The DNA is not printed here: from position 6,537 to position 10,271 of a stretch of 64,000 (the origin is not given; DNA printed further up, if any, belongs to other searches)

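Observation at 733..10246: WapA-like RHS polymorphic toxin operon with accessory CBM-like surface protein and an uncharacterized glycine-rich toxin tip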

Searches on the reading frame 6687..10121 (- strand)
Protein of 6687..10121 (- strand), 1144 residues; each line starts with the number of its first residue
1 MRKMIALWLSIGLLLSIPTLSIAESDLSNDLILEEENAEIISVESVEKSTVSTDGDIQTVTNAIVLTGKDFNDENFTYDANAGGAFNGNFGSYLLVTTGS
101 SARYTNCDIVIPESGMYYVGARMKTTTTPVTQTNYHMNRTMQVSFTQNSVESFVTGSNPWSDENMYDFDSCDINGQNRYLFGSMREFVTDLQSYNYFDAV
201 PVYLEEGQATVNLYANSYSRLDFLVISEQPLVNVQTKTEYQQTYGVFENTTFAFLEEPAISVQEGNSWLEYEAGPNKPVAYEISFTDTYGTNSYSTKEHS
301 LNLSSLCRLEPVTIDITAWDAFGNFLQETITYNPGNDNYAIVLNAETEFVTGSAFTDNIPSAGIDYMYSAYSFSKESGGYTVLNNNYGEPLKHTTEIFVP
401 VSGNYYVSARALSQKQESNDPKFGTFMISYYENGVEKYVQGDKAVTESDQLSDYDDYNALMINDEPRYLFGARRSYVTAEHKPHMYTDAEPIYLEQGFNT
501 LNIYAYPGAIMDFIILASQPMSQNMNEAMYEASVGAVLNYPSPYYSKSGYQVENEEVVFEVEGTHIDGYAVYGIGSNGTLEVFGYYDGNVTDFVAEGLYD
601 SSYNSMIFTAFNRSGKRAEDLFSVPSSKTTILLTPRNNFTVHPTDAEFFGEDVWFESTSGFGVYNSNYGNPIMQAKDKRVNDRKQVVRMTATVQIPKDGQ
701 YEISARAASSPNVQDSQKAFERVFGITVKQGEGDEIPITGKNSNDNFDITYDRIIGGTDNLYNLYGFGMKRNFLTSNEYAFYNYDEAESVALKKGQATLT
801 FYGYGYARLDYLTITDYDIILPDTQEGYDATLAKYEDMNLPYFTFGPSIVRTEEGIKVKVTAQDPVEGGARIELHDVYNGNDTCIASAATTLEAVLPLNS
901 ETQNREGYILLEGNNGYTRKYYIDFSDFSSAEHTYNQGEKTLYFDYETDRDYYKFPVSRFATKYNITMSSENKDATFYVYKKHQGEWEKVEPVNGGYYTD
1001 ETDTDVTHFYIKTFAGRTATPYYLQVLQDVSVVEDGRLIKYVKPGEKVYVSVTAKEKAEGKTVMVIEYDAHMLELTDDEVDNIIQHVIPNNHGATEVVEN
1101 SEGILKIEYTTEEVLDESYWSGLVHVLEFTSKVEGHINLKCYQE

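Call 7: search_protein_families(library=pfam, proteins=[window:6687-10121:-], max_evalue=0.01)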
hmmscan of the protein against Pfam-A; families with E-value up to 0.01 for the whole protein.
window:6687-10121:- (1144 aa): 0 families

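Call 9: search_protein_families(library=pfam, proteins=[window:6687-10121:-], max_evalue=10)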
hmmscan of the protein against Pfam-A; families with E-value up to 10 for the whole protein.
window:6687-10121:- (1144 aa): 4 families
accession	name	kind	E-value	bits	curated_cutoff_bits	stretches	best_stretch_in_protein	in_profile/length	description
PF18573.7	BclA_C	-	0.034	14.5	38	1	99-143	30-73/128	BclA C-terminal domain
PF18610.7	Peripla_BP_7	-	0.083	13.5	36.8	1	317-354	7-42/71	Periplasmic binding protein domain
PF00229.24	TNF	-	0.097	13.1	23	1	99-126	13-40/127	TNF(Tumour Necrosis Factor) family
PF18533.6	DUF5622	-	0.14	12.7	25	1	391-422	1-32/66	Domain of unknown function (DUF5622)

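Call 10: search_protein_families(library=ncbifam, proteins=[window:6687-10121:-], max_evalue=1)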
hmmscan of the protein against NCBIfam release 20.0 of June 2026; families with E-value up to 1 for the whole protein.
window:6687-10121:- (1144 aa): 0 families

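Call 18: find_homologous_proteins(query=window:6687-10121:-, max_evalue=0.001)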
Query window:6687-10121:- (1144 aa): 5 proteins with E <= 0.001 among 8000 candidates.
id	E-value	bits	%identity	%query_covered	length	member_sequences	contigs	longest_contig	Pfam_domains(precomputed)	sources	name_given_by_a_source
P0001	0.0e+0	2379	91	100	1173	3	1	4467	-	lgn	-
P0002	2.4e-186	640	36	94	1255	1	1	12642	-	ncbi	-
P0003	4.7e-158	546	34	94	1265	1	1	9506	-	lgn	-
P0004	2.2e-78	283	27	70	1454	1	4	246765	-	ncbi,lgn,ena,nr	ncbi:MAG: hypothetical protein IJE10_07490 [Clostridia bacterium]|nr:hypothetical protein [Clostridi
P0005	2.2e-71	259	26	68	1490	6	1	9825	-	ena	-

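Call 19: find_encoding_contigs(protein=P0002, flank=10000, max_places=3)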
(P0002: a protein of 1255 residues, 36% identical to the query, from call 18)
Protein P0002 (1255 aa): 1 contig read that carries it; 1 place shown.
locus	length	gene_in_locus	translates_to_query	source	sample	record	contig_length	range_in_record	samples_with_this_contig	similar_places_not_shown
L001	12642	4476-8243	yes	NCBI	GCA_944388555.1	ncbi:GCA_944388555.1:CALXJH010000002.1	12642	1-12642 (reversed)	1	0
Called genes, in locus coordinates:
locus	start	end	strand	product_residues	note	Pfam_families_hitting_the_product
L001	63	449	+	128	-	PF12728:HTH_17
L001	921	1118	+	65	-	-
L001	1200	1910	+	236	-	PF00072:Response_reg, PF04397:LytTR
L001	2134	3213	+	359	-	PF02518:HATPase_c (faint), PF14501:HATPase_c_5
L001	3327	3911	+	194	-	PF04647:AgrB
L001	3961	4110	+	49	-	-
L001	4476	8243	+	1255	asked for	-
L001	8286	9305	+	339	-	-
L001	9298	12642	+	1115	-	?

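Call 20: find_encoding_contigs(protein=P0003, flank=10000, max_places=3)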
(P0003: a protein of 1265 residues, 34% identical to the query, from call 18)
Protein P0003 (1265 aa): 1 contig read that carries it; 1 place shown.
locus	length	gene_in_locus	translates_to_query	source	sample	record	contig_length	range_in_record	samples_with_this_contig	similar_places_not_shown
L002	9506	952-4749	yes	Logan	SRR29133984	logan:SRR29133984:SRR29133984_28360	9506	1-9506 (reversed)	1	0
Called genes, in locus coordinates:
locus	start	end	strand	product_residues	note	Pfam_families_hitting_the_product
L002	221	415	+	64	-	PF11007:CotJA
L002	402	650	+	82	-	PF12652:CotJB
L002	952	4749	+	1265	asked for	-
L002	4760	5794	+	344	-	-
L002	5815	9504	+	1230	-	?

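Call 21: find_encoding_contigs(protein=P0004, flank=10000, max_places=3)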
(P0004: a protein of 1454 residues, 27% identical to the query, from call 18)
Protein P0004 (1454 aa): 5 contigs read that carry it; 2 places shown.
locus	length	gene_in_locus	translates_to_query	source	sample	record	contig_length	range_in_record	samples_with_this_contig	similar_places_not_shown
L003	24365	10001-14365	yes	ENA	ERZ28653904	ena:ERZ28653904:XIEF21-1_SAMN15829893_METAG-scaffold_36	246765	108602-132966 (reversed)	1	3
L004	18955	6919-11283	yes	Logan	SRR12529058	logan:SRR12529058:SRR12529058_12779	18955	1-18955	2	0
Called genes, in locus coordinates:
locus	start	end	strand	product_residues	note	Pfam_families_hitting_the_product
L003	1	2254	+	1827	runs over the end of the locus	PF05593:RHS_repeat (weak), PF25023:TEN_YD-shell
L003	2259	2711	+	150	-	-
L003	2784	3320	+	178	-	PF05593:RHS_repeat (faint), PF25023:TEN_YD-shell (weak)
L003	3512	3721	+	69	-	-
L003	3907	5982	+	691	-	-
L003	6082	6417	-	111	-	PF13560:HTH_31 (weak), PF12844:HTH_19 (weak), PF01381:HTH_3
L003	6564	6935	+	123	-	-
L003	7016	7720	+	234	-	PF00072:Response_reg, PF04397:LytTR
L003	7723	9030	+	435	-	PF14501:HATPase_c_5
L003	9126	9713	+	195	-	PF04647:AgrB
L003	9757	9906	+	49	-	-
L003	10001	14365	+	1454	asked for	-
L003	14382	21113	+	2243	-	PF00082:Peptidase_S8, PF13415:Beta-prop_FBX42, PF13854:Kelch_HCF, PF13964:Beta-prop_Calicin, PF24681:Kelch_KLHDC2_KLHL20_DRC7, PF24981:Beta-prop_ATRN-LZTR1, PF24996:NANM, PF25210:Kelch_FKB95, +11 more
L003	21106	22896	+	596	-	PF00395:SLH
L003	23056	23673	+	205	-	PF08281:Sigma70_r4_2 (weak)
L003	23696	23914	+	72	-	-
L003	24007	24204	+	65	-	-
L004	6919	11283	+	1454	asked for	-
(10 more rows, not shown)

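Call 45: search_protein_families(library=pfam, proteins=[L001:8286-9305:+, L001:9298-12642:+, L002:4760-5794:+, L002:5815-9504:+, L003:3907-5982:+, L003:6564-6935:+, L003:3512-3721:+], max_evalue=0.01)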
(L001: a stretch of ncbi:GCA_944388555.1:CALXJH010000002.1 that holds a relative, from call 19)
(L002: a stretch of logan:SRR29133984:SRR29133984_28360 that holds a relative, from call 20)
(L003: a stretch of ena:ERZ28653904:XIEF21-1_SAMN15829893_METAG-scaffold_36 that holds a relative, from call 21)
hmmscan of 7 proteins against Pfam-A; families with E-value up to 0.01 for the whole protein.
L001:8286-9305:+ (339 aa): 2 families
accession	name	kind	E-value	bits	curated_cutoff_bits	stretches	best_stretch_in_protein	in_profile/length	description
PF04255.20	DUF433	-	0.00037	20.7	23.6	0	185-206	20-41/56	Protein of unknown function (DUF433)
PF03465.20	eRF1_3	-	0.0022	18.9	25.8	0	12-109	21-100/106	eRF1 domain 3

L001:9298-12642:+ (1115 aa): 1 family
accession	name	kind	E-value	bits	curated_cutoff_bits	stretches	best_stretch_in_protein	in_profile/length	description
PF20148.4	DUF6531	-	0.00016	22.3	24.1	1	73-109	3-37/74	Domain of unknown function (DUF6531)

L002:4760-5794:+ (344 aa): 2 families
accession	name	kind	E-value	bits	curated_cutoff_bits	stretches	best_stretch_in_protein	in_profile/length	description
PF04255.20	DUF433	-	0.0028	17.9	23.6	0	162-181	19-38/56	Protein of unknown function (DUF433)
PF24899.1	UBA_DHX29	-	0.0057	16.8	27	0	306-336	8-38/55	ATP-dependent RNA helicase DHX29, UBA domain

L002:5815-9504:+ (1230 aa): 2 families
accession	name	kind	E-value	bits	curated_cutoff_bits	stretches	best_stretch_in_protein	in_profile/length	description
PF05593.20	RHS_repeat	-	1.3e-11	45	22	1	1166-1193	1-28/38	RHS Repeat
PF20148.4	DUF6531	-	9.2e-06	26.4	24.1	1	59-97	2-37/74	Domain of unknown function (DUF6531)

L003:3907-5982:+ (691 aa): 2 families
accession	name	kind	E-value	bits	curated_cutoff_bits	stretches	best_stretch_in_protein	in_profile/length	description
PF13191.12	AAA_16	-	0.0063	17.5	32.6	0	97-174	25-103/167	AAA ATPase domain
PF01443.25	Viral_helicase1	-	0.0098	16.2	21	0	100-123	2-22/228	Viral superfamily 1 RNA helicase core domain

L003:6564-6935:+ (123 aa): 2 families
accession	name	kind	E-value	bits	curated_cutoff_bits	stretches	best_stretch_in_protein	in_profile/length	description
PF12844.13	HTH_19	-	0.00095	19.5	30.2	1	3-46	3-44/64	Helix-turn-helix domain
PF01381.28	HTH_3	-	0.0024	18.3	23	1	4-41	1-38/55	Helix-turn-helix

L003:3512-3721:+ (69 aa): 0 families

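Call 46: find_encoding_contigs(protein=P0005, flank=10000, max_places=3)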
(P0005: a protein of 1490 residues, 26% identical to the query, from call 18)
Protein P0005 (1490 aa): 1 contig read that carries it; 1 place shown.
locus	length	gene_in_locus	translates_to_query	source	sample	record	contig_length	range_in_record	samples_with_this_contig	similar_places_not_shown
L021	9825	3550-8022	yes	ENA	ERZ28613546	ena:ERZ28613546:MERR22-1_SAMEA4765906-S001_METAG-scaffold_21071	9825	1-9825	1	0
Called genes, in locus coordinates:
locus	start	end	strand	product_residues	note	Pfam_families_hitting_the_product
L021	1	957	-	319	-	?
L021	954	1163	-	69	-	PF02237:BPL_C (weak)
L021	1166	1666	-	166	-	-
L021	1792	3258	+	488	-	-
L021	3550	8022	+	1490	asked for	-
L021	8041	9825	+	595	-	?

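Call 47: find_encoding_contigs(protein=P0001, flank=10000, max_places=3)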
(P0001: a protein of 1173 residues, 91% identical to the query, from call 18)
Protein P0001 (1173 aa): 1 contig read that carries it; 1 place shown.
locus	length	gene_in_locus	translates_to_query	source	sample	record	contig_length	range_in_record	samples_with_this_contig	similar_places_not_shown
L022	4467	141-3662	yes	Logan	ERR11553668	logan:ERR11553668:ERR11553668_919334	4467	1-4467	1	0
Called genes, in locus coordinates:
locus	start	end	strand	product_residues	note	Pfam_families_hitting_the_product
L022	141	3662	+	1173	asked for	-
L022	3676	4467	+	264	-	?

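Call 75: search_solved_structures(query=A5, max_evalue=10)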
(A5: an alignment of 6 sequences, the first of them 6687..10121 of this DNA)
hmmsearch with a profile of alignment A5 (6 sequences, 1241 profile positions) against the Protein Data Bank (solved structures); distinct sequences matched with E-value up to 10: 4.
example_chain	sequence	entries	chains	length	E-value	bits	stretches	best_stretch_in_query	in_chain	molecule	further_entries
2edb_A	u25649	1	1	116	0.36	11.6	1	650-706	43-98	Netrin receptor DCC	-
1x5i_A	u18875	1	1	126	0.43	11.4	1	650-705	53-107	Neogenin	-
5x83_A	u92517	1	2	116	0.46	11.3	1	650-706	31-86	Netrin receptor DCC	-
8rjc_9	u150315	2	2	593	2.9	8.7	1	15-110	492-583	Calnexin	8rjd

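Call 98: predict_structure(alignment_id=A5)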
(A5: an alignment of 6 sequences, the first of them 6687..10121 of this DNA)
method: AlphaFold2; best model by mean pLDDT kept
length: 1144 residues; sequences in the alignment: 6
mean_pLDDT: 58.4   pTM: 0.37
mean pLDDT of the five models: 58.4, 58.0, 56.7, 49.5, 47.2
residues with pLDDT >= 90: 6; 70-90: 336; 50-70: 426; < 50: 376
segments of 3 or more residues with pLDDT < 50: 1-4, 13-61, 79-91, 126-135, 185-192, 248-279, 287-310, 332-337, 350-379, 415-417, 477-481, 523-533, 551-554, 576-578, 624-627, 659-663, 665-669, 710-719, 751-753, 756-760, 771-778, 900-904, 926-962, 968-975, 992-995, 1000-1035, 1057-1059, 1079-1093, 1113-1123
pLDDT, mean of each block of 10 residues (from residue 1): 47 39 24 23 22 28 66 55 40 57 69 74 56 52 81 81 66 78 49 63 76 74 76 63 54 29 40 44 49 47 44 56 52 49 58 23 24 36 64 74 80 60 84 83 69 67 85 59 66 83 81 71 47 51 55 52 68 57 70 57 62 67 55 72 70 61 45 70 73 74 76 43 77 77 64 46 68 43 75 81 76 77 61 58 59 69 62 72 78 70 57 61 48 23 27 41 51 51 53 51 43 42 45 50 62 54 72 65 31 56 70 44 60 70 68
secondary structure, 60 per line:
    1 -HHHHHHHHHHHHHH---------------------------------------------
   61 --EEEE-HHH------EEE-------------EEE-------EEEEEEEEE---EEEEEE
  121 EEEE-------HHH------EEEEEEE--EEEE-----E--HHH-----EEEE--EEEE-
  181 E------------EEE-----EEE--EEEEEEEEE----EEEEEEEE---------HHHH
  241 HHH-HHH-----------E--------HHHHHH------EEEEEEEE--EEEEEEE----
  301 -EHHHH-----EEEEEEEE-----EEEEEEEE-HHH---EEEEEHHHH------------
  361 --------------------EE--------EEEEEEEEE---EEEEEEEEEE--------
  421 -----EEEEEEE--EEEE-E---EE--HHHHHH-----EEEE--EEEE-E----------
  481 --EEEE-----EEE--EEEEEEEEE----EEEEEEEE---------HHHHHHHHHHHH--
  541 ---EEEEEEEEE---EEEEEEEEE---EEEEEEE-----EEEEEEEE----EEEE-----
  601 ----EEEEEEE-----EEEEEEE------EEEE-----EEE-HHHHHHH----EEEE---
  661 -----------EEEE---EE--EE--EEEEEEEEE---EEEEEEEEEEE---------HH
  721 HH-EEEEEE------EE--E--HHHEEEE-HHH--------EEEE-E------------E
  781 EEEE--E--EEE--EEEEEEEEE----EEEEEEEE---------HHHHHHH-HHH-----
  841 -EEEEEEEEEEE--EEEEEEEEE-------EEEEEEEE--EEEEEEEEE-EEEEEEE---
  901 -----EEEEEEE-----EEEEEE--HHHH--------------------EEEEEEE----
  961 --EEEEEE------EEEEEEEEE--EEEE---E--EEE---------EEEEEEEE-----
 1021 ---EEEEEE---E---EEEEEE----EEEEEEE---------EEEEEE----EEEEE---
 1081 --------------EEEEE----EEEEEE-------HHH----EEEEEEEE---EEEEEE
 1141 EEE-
elements in order (helices of 4 or more, strands of 3 or more residues): H2-15 E63-66 E77-79 E93-95 E103-111 E115-124 E141-147 E150-153 E170-173 E176-179 E194-196 E202-204 E207-215 E220-227 H237-243 H268-273 E280-287 E290-296 H303-306 E312-319 E325-332 E340-344 H345-348 E391-399 E403-412 E426-432 E435-438 H448-453 E459-462 E465-468 E483-486 E492-494 E497-505 E510-517 H527-538 E544-552 E556-564 E568-574 E580-587 E592-595 E605-611 E617-623 E630-633 E639-641 H643-649 E654-657 E672-675 E687-695 E699-709 H719-722 E724-729 E746-749 E762-765 E780-784 E790-792 E795-803 E808-815 H825-831 E842-852 E855-863 E871-878 E881-889 E891-897 E906-912 E918-923 H926-929 E950-956 E963-968 E975-983 E986-989 E996-998 E1008-1015 E1024-1029 E1037-1042 E1047-1053 E1063-1068 E1073-1077 E1095-1099 E1104-1109 E1124-1131 E1135-1143
